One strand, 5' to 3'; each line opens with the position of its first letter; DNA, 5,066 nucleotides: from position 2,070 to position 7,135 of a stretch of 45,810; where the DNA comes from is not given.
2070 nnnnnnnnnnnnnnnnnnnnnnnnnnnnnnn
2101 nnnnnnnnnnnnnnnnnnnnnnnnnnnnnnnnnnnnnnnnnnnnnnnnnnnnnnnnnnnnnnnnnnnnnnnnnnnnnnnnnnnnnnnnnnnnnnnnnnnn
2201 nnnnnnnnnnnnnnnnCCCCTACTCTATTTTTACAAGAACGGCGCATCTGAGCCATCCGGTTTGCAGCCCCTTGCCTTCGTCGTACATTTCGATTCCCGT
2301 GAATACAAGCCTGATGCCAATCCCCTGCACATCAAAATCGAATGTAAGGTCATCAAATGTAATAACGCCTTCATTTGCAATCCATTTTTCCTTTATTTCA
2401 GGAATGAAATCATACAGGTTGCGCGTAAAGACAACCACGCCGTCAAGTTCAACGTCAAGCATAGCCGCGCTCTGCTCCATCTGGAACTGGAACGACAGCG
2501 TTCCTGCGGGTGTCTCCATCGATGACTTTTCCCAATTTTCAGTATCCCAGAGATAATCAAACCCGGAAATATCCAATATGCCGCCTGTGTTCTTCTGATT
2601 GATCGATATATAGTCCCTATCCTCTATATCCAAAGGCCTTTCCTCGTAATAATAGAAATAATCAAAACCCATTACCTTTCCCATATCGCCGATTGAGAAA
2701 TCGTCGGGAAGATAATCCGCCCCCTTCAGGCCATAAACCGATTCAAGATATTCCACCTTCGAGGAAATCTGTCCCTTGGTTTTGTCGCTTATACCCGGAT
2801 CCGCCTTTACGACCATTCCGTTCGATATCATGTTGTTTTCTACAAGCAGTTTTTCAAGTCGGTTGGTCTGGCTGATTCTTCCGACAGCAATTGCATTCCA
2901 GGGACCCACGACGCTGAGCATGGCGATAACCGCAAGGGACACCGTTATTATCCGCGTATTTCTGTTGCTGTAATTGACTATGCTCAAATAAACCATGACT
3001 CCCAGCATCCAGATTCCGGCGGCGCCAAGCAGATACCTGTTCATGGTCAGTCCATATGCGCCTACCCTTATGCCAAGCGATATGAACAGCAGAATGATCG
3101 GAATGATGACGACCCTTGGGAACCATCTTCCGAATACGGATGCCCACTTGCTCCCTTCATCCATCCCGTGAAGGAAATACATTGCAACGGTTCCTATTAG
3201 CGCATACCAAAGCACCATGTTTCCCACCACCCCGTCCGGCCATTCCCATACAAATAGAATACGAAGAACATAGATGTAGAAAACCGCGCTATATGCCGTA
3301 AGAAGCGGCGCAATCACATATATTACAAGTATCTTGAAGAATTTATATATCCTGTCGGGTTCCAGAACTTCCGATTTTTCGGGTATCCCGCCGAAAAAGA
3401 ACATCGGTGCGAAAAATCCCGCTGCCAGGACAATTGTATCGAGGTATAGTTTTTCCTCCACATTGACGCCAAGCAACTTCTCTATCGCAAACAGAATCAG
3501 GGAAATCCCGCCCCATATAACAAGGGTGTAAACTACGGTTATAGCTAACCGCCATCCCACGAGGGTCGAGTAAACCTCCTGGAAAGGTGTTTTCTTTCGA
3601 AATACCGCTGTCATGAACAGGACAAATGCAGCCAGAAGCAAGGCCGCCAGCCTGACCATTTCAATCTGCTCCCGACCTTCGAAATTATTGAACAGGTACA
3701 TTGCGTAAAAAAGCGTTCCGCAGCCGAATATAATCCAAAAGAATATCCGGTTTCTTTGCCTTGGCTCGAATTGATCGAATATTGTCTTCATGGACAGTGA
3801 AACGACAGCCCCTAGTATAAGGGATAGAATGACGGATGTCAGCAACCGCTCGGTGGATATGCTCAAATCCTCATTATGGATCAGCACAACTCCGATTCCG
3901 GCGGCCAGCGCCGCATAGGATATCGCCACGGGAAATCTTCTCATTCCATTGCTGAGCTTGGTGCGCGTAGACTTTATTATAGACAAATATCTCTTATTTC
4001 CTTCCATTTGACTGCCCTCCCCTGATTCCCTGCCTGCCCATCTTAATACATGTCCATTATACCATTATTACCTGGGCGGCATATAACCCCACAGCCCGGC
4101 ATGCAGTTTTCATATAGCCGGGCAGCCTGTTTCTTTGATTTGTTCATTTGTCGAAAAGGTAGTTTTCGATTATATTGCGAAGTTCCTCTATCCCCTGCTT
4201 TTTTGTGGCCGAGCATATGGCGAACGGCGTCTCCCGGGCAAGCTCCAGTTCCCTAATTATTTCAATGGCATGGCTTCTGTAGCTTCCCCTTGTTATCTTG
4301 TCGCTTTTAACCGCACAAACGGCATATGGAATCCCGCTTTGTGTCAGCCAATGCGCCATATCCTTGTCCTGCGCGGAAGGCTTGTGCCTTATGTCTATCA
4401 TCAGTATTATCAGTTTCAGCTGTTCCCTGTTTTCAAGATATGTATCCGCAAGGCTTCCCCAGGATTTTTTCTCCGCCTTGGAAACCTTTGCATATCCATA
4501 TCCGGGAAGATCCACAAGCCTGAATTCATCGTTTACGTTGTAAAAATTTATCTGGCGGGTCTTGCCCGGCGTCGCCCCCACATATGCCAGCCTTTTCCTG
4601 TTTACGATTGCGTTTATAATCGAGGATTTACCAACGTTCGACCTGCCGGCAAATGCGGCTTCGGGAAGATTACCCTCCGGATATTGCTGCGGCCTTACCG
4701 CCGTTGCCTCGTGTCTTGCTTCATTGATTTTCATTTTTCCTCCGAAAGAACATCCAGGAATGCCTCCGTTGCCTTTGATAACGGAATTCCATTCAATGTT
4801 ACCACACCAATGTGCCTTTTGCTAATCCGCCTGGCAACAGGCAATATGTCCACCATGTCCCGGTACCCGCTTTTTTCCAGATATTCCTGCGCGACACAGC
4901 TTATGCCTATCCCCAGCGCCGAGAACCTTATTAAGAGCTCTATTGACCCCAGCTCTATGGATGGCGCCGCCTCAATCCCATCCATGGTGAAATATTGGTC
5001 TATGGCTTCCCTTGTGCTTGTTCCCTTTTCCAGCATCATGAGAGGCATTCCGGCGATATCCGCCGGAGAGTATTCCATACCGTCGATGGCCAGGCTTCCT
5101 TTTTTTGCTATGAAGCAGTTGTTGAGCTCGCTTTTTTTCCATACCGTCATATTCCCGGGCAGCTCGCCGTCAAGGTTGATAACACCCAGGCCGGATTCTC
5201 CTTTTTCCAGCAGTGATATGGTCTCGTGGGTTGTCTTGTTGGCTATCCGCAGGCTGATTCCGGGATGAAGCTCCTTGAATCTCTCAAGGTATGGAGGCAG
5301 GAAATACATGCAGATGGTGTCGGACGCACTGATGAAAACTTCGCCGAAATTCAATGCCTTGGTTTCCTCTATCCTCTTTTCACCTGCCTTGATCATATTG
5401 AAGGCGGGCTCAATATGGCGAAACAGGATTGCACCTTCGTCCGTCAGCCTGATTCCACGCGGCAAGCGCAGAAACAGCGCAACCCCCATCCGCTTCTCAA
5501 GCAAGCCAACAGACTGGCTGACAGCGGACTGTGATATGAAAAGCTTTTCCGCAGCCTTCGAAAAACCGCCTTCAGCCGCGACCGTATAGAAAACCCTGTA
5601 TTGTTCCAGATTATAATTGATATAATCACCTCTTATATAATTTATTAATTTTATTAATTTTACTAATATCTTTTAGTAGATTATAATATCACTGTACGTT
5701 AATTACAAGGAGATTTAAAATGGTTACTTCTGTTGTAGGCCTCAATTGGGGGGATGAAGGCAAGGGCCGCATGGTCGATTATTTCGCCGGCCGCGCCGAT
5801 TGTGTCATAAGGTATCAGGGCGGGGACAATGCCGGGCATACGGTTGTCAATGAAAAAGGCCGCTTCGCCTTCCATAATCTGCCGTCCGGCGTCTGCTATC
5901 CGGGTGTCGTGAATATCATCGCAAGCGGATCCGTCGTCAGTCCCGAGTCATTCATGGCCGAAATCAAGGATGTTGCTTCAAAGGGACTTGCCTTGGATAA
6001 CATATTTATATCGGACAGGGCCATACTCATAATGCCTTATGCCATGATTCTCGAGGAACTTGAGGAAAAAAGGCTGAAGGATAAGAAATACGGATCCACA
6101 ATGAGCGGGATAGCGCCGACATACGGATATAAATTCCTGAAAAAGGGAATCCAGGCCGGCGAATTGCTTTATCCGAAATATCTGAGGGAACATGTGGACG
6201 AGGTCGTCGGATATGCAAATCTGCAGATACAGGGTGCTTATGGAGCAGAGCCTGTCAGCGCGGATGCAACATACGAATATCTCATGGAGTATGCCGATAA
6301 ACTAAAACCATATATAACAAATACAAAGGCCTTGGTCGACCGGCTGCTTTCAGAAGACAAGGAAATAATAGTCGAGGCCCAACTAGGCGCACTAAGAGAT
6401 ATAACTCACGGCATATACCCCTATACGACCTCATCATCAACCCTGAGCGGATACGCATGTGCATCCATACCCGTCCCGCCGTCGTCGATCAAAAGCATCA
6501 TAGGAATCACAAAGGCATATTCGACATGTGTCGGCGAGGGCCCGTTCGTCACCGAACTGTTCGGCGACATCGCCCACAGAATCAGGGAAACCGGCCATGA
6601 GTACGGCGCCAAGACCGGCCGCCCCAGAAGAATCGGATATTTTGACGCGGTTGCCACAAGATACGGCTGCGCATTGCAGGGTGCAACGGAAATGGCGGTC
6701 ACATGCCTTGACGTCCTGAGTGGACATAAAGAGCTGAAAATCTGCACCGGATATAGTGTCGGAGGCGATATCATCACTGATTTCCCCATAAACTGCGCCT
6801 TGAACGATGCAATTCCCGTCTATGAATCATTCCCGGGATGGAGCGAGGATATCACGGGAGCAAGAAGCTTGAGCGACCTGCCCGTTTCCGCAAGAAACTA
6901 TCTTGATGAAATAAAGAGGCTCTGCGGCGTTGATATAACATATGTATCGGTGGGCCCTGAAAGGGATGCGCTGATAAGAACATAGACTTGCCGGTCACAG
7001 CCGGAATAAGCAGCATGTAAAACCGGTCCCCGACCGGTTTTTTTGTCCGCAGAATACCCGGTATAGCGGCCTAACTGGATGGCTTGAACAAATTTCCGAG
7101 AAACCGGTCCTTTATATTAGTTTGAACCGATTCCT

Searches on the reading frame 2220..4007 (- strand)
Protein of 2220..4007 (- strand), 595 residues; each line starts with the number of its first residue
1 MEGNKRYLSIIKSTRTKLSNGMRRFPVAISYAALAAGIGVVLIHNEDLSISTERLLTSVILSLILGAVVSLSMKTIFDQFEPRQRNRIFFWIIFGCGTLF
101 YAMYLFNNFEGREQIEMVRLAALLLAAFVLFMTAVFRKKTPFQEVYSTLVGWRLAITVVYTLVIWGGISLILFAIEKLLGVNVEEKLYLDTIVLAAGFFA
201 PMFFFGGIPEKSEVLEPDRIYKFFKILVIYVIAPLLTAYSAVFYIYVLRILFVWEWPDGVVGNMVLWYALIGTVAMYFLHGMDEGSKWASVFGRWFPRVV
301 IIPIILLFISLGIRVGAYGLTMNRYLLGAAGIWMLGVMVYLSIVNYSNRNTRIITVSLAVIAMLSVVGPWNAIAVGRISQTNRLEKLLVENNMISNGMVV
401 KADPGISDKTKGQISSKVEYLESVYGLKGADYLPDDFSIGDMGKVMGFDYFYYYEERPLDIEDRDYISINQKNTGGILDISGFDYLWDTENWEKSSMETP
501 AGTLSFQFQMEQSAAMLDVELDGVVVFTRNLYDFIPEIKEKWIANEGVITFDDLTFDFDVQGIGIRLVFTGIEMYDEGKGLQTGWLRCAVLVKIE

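Call 47: search_protein_families(library=pfam, proteins=[window:2220-4007:-], max_evalue=0.00001)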
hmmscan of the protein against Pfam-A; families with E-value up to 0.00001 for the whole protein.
window:2220-4007:- (595 aa): 1 family
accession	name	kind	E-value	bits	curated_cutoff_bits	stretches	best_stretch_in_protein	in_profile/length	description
PF13687.11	DUF4153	-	4.7e-21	75.8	27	1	86-398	16-362/373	Domain of unknown function (DUF4153)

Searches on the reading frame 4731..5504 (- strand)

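Call 47: search_protein_families(library=pfam, proteins=[window:4731-5504:-], max_evalue=0.00001)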
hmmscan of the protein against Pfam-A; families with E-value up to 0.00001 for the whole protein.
window:4731-5504:- (257 aa): 1 family
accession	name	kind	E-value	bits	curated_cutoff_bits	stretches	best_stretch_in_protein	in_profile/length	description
PF03466.25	LysR_substrate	-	4.2e-29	101.9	28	1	54-256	6-207/209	LysR substrate binding domain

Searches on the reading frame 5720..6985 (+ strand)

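Call 47: search_protein_families(library=pfam, proteins=[window:5720-6985:+], max_evalue=0.00001)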
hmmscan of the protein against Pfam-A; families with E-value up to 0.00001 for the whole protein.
window:5720-6985:+ (421 aa): 1 family
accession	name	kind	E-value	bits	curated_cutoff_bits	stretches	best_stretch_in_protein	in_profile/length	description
PF00709.27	Adenylsucc_synt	-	9e-152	506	27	1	5-419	2-416/416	Adenylosuccinate synthetase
